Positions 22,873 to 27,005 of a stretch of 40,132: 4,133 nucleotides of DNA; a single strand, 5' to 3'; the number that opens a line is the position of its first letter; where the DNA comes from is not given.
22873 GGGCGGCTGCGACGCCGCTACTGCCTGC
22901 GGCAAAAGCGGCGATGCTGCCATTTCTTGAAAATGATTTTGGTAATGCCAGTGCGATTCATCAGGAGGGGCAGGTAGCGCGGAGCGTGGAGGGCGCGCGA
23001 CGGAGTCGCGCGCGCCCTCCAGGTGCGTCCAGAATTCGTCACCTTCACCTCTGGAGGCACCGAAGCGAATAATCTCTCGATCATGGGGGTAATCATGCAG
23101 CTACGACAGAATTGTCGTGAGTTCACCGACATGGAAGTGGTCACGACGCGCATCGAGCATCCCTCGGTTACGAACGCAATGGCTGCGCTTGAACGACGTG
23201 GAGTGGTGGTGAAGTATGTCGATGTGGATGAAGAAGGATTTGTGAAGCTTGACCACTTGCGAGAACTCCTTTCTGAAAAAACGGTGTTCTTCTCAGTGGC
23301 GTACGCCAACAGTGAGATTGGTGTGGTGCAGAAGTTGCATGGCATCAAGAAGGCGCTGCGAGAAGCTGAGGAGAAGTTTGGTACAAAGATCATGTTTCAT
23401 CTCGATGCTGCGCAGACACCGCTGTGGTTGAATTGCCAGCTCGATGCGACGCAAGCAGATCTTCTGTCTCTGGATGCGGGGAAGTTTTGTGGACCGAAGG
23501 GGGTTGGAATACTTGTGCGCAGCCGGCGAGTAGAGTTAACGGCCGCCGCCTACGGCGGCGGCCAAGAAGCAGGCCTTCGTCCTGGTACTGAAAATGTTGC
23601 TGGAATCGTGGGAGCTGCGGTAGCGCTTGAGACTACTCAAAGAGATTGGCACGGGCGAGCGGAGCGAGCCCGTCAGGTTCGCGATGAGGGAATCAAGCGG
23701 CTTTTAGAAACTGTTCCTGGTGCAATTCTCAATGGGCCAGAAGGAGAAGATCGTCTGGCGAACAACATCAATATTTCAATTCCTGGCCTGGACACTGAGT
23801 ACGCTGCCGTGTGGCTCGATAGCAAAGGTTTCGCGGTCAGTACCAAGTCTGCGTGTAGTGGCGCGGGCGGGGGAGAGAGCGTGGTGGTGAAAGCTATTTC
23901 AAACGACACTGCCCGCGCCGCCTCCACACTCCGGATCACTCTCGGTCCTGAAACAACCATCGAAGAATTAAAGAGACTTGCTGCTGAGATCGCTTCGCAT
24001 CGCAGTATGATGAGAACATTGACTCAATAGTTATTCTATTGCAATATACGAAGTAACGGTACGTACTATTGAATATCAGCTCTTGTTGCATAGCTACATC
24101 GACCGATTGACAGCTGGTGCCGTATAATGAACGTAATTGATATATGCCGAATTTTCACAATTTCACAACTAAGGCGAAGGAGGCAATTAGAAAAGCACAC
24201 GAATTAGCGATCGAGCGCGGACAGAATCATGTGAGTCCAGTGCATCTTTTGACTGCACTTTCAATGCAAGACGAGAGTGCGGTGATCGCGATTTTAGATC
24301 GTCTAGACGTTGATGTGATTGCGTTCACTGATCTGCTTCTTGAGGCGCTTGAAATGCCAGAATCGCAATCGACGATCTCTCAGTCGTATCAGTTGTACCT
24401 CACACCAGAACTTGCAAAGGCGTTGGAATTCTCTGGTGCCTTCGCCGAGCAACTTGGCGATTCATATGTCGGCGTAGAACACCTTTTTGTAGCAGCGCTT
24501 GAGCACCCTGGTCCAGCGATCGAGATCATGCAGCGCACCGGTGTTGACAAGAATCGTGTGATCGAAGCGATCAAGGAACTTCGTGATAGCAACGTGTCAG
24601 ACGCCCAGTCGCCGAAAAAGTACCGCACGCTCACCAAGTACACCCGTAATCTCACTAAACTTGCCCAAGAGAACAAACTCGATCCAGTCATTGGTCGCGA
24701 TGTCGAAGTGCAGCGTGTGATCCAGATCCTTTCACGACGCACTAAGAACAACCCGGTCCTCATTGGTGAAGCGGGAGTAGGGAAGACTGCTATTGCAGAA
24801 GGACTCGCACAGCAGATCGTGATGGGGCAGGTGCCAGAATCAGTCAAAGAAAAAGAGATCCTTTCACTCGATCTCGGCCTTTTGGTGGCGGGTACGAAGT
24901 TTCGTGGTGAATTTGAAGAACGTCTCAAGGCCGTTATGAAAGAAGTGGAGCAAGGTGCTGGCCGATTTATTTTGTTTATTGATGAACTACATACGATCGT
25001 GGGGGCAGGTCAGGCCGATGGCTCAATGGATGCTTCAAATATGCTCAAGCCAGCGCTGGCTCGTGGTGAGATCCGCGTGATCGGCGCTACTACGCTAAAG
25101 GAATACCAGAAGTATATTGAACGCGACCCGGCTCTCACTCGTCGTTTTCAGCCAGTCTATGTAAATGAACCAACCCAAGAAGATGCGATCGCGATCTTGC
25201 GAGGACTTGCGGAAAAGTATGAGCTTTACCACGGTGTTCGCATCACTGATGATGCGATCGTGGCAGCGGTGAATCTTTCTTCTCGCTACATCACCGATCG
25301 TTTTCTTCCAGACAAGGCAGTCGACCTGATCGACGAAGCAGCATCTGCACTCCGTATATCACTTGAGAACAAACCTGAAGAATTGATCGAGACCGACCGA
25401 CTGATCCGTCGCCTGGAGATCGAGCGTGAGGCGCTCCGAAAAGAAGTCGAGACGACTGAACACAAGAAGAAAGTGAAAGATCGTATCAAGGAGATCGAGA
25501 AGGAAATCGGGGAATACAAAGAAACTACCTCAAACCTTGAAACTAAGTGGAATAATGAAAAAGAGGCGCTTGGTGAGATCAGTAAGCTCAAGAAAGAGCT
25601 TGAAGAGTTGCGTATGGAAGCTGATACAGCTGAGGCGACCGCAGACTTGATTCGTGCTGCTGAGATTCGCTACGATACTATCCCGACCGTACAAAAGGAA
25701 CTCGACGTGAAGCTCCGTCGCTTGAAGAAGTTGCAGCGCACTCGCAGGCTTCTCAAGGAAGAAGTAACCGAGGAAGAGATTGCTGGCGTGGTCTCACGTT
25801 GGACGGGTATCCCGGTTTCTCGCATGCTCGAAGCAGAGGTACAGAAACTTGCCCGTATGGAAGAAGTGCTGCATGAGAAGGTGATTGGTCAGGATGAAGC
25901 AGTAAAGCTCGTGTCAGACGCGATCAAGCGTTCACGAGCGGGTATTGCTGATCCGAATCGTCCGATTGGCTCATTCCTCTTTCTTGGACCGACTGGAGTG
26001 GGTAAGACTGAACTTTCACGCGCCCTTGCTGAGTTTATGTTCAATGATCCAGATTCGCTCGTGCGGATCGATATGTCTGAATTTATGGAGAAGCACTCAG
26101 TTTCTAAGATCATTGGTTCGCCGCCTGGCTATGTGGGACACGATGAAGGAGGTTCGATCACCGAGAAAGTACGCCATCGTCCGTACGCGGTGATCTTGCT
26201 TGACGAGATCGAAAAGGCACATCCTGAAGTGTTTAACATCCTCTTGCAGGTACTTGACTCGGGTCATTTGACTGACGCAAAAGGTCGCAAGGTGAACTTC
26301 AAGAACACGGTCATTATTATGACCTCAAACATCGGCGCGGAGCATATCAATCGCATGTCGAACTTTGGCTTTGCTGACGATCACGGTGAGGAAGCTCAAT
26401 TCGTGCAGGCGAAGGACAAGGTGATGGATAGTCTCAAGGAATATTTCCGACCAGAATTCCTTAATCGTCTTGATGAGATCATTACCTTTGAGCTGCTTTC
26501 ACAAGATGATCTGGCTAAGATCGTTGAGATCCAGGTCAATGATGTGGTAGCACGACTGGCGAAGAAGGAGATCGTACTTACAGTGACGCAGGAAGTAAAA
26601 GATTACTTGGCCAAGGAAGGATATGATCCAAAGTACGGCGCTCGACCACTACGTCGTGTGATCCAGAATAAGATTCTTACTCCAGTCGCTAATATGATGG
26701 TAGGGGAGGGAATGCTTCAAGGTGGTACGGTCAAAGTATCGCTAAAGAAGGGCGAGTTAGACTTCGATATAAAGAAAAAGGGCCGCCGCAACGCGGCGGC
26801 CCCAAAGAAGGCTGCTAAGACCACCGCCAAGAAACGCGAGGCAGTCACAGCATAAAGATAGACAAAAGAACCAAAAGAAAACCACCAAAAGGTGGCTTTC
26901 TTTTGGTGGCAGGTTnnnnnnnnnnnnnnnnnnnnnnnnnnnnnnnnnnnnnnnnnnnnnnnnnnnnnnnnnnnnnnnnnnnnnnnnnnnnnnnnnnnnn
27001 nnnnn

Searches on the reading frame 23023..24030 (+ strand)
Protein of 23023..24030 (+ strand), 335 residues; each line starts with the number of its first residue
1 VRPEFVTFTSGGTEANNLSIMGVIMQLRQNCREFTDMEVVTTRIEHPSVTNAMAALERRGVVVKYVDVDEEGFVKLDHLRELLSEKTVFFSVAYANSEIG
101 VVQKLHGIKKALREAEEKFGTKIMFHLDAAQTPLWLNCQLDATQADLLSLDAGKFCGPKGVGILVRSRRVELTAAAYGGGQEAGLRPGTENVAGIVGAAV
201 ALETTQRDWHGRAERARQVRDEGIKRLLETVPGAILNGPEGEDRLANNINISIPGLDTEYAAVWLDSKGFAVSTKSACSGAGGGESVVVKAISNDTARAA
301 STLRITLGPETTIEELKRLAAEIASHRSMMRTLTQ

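Call 78: search_protein_families(library=pfam, proteins=[window:23023-24030:+], max_evalue=0.0001)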
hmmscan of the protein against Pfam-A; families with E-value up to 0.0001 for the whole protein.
window:23023-24030:+ (335 aa): 1 family
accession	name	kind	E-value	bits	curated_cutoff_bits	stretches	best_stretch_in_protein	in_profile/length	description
PF00266.25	Aminotran_5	-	9.2e-42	143.8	21.5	1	6-319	64-371/371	Aminotransferase class-V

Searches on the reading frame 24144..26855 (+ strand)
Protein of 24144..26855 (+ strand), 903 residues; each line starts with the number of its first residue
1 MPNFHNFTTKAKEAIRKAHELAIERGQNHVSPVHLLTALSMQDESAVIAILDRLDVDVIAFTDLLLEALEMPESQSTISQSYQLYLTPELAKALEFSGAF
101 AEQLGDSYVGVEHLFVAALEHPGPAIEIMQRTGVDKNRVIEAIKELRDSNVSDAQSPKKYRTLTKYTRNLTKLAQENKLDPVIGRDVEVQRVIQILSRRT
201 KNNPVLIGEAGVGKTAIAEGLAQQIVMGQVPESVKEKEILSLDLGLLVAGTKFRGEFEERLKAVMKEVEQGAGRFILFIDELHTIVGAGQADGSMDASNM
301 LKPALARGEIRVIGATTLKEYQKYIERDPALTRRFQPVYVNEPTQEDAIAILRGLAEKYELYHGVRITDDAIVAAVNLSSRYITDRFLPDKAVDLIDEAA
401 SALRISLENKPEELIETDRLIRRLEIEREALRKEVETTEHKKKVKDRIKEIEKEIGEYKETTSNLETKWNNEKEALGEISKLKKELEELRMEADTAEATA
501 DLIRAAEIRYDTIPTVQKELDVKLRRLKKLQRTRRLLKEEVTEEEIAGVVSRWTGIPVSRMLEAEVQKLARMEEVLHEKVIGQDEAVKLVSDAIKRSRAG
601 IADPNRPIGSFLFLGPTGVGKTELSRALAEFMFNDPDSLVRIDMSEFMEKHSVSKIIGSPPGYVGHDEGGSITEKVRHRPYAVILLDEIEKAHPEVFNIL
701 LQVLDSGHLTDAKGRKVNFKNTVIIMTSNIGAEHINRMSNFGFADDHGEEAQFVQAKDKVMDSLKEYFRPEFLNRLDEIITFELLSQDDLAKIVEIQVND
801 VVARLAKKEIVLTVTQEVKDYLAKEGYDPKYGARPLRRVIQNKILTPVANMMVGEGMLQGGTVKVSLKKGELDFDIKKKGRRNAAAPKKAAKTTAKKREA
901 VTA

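Call 78: search_protein_families(library=pfam, proteins=[window:24144-26855:+], max_evalue=0.0001)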
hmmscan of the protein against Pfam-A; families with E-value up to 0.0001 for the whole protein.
window:24144-26855:+ (903 aa): 13 families
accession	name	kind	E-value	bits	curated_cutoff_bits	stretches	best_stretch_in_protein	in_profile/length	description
PF07724.20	AAA_2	-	6.4e-69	231.7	27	1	606-779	1-166/166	AAA domain (Cdc48 subfamily)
PF17871.7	AAA_lid_9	-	1e-33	115.8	22.8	1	344-444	1-100/104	AAA lid domain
PF10431.15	ClpB_D2-small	-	3.3e-26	91.6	21.9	1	785-865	1-81/81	C-terminal, D2-small domain, of ClpB protein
PF00004.35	AAA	-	4.9e-24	85.7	21.2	2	205-336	2-124/131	ATPase family associated with various cellular activities (AAA)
PF02861.25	Clp_N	-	7.3e-19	68.1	20.7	2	100-147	4-52/53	Clp amino terminal domain, pathogenicity island component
PF07728.20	AAA_5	-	1.1e-17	64.8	22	1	611-732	2-125/139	AAA domain (dynein-related subfamily)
PF13401.12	AAA_22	-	3.3e-12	47.3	27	0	611-705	8-109/130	AAA domain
PF13191.12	AAA_16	-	2.6e-10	41.5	32.6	0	182-226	2-49/167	AAA ATPase domain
PF00158.32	Sigma54_activat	-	1.3e-09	38.4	20.2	1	609-730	23-143/168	Sigma-54 interaction domain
PF01695.23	IstB_IS21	-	6.2e-06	26.3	24.1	0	186-226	74-117/238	IstB-like ATP binding protein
PF20720.3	nSTAND3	-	1.5e-05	25.2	27.2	0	192-227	10-43/155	Novel STAND NTPase 3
PF13173.12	AAA_14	-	6.3e-05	23.4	27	0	205-288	6-77/129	AAA domain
PF12775.13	AAA_7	-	6.4e-05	23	25.8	0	610-659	35-84/181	P-loop containing dynein motor region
